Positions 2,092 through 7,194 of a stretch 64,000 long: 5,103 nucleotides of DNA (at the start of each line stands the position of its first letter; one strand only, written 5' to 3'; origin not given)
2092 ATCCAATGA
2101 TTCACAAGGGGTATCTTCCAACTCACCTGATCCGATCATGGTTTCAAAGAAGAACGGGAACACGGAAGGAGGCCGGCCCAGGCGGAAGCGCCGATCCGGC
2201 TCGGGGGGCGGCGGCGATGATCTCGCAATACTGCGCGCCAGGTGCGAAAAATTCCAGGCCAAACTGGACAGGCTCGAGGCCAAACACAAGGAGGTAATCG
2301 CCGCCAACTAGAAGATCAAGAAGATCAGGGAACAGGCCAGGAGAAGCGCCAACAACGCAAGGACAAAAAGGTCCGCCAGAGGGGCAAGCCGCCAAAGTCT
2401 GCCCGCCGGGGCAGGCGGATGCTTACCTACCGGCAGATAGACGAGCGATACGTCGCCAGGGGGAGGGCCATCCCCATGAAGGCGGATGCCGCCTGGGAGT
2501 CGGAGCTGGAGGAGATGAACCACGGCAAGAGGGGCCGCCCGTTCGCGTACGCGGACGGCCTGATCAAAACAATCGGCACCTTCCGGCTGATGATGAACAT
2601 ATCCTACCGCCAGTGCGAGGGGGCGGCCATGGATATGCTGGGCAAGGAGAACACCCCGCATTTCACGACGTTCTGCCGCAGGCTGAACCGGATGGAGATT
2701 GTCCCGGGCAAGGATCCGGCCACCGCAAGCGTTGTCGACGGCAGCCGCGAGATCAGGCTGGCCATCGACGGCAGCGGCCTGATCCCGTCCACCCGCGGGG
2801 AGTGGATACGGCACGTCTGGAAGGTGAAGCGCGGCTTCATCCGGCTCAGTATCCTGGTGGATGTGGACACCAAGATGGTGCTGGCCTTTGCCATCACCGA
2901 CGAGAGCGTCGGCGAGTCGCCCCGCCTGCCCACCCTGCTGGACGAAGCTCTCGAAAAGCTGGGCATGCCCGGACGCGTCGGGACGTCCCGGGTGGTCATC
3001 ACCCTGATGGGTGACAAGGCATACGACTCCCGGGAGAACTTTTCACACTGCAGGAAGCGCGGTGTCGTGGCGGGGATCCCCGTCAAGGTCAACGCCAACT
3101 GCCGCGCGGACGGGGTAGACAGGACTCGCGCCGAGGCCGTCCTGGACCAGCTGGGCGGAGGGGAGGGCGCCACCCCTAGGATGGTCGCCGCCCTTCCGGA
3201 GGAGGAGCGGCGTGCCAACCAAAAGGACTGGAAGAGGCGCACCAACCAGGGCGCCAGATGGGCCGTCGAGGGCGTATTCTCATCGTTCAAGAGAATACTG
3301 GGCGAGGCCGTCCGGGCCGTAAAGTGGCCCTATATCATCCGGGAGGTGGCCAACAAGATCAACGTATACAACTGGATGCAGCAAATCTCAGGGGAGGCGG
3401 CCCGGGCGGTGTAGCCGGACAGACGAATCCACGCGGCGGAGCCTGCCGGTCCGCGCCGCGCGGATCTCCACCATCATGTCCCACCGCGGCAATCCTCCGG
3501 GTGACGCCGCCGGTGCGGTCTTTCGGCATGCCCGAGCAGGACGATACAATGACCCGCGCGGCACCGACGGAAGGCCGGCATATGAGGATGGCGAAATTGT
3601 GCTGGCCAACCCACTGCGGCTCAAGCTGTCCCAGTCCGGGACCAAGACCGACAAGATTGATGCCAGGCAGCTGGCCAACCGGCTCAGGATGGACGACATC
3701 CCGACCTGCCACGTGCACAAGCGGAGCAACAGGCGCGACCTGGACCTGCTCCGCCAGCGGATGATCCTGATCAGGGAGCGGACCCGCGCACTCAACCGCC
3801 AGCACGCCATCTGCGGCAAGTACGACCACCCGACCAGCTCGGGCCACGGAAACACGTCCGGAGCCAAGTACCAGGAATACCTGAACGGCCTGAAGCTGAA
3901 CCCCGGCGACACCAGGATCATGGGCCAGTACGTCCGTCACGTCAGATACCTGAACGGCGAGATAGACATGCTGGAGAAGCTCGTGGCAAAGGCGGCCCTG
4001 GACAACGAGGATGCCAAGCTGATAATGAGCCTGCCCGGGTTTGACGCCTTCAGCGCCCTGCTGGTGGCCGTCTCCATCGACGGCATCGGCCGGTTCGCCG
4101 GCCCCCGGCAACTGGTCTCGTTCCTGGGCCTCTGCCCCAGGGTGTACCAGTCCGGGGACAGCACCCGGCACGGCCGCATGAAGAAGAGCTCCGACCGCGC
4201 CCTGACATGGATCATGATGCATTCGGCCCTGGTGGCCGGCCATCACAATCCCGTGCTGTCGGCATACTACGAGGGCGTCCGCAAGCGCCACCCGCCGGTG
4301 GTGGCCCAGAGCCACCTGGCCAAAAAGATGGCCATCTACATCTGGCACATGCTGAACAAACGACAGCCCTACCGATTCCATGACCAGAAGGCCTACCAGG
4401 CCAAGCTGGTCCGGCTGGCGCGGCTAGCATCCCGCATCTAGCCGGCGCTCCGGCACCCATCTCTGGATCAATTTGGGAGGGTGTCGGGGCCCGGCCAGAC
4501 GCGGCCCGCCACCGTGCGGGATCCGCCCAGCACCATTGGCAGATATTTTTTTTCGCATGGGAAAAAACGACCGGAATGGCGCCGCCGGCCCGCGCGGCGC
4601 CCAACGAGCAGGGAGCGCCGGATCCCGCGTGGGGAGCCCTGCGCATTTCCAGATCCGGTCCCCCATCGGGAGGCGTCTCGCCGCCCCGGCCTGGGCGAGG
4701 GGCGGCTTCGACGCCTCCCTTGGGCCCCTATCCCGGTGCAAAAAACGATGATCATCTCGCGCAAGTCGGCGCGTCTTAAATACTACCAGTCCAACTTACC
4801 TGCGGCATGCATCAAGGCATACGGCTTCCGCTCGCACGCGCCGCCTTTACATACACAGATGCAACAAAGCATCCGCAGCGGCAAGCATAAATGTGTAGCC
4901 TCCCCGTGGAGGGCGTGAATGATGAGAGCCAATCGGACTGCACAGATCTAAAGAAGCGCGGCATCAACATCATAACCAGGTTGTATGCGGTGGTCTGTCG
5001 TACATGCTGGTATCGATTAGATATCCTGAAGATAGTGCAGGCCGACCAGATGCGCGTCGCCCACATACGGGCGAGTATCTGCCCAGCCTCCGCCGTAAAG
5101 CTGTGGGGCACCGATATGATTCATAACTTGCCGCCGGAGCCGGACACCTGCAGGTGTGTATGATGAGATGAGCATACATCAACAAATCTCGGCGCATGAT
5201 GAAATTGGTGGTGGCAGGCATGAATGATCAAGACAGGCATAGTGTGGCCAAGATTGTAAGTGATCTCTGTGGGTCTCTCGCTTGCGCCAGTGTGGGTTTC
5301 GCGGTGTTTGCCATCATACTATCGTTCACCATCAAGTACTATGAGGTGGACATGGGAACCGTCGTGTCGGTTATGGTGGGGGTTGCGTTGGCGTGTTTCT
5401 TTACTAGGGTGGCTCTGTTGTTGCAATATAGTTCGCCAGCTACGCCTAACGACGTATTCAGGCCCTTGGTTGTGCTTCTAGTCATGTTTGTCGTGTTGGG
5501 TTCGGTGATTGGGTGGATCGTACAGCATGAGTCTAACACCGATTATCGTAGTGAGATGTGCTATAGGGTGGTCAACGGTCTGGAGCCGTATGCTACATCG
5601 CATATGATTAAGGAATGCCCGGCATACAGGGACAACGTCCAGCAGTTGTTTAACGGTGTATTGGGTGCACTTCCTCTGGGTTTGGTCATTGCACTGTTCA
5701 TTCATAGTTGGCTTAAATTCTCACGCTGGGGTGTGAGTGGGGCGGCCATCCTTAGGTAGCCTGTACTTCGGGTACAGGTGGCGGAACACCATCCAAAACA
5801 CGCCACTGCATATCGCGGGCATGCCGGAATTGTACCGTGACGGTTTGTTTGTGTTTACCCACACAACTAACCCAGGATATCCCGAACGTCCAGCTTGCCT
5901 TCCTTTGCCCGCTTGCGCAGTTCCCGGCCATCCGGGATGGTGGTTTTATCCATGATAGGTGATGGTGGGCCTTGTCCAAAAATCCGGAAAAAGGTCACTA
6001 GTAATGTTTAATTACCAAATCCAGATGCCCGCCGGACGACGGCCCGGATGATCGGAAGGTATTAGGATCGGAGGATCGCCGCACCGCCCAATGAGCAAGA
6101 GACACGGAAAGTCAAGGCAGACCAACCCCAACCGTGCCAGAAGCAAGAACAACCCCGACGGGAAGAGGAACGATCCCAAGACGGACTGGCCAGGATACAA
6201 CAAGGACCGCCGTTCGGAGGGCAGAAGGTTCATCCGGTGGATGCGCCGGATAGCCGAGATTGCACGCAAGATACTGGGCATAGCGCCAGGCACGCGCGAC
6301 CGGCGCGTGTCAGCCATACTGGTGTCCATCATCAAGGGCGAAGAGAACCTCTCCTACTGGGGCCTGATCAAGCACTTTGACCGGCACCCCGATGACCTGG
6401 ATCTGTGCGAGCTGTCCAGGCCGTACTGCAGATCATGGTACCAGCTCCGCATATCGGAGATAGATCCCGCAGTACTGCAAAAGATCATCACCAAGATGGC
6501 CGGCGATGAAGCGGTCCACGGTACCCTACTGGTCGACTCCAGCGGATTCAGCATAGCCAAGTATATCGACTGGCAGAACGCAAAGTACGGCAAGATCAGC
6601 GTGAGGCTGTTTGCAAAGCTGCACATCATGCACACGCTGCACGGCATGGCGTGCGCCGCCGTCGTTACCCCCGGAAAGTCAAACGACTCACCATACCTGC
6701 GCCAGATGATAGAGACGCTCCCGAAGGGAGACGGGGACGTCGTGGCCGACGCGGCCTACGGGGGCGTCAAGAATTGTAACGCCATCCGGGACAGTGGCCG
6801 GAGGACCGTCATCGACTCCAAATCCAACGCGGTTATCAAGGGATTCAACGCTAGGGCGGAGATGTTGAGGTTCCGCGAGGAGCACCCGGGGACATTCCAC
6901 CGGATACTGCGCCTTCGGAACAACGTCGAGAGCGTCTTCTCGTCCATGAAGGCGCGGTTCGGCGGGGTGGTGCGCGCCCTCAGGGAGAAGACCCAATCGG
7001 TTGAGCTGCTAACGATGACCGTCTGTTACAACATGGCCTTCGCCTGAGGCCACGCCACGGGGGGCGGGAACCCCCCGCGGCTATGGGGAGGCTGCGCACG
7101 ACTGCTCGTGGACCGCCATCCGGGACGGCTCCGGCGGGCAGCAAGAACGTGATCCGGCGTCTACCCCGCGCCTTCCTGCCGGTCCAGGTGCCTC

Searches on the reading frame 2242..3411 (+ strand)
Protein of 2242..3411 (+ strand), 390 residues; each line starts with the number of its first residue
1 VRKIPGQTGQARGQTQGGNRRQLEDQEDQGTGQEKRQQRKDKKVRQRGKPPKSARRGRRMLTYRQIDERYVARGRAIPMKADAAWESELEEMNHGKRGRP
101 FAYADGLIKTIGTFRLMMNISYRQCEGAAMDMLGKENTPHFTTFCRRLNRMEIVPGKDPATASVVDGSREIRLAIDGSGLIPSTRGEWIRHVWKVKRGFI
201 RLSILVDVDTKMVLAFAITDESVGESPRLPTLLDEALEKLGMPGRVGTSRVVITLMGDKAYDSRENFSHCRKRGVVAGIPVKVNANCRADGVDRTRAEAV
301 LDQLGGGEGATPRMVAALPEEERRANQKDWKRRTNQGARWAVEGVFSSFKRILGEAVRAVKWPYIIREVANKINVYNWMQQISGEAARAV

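Call 10: search_protein_families(library=pfam, proteins=[window:2242-3411:+], max_evalue=0.001)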
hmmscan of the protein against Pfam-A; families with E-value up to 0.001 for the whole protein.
window:2242-3411:+ (390 aa): 2 families
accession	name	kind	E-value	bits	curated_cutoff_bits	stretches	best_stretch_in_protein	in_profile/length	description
PF01609.27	DDE_Tnp_1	-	4e-13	50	23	1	173-362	7-184/200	Transposase DDE domain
PF13737.12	DDE_Tnp_1_5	-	6.4e-09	36.7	28.1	1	83-157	14-91/112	Transposase DDE domain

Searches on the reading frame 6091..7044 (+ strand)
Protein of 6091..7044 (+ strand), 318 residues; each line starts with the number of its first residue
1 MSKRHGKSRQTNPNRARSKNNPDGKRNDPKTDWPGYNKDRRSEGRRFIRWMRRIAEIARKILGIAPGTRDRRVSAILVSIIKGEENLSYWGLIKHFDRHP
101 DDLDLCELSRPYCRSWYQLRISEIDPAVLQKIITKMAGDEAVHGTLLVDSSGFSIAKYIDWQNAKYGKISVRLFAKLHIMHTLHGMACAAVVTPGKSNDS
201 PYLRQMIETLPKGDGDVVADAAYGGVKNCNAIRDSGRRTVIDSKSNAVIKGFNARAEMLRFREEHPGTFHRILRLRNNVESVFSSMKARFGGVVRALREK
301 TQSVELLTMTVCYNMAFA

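Call 10: search_protein_families(library=pfam, proteins=[window:6091-7044:+], max_evalue=0.001)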
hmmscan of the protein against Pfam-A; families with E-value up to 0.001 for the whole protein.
window:6091-7044:+ (318 aa): 1 family
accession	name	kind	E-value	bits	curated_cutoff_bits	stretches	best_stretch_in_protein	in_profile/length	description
PF01609.27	DDE_Tnp_1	-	5.2e-22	79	23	1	144-315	5-200/200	Transposase DDE domain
